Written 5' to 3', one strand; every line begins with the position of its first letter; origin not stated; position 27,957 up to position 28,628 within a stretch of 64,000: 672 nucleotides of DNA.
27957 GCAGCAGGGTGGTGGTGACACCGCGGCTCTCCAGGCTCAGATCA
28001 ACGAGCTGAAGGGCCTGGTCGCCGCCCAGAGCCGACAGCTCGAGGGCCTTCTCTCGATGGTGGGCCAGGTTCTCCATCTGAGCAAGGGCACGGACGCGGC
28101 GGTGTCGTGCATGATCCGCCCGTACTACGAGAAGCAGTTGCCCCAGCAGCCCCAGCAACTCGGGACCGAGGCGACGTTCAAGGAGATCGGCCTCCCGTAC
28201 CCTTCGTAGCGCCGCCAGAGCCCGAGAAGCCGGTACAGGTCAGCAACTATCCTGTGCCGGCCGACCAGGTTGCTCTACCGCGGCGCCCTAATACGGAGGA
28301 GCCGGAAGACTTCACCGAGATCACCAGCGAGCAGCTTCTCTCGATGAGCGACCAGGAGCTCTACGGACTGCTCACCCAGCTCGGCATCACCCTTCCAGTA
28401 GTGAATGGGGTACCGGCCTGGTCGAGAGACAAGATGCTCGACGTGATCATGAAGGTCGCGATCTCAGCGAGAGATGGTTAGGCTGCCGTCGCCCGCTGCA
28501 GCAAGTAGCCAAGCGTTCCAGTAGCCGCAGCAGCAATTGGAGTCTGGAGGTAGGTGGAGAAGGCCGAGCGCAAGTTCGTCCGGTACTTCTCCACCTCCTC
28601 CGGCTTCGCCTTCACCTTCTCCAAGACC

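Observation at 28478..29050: HtpX/M48-like HExxH mini-protease with membrane segments as the last gene of the late operon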

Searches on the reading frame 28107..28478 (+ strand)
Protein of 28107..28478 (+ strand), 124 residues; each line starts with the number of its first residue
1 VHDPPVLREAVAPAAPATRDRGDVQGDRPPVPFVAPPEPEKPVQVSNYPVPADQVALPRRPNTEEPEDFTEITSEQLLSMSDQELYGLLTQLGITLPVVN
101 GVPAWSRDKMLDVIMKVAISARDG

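Call 5: search_protein_families(library=pfam, proteins=[window:28107-28478:+], max_evalue=1)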
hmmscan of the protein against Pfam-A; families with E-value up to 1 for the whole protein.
window:28107-28478:+ (124 aa): 0 families

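Call 6: search_protein_families(library=phrogs, proteins=[window:28107-28478:+], max_evalue=1)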
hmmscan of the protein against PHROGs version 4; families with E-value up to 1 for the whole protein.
window:28107-28478:+ (124 aa): 0 families
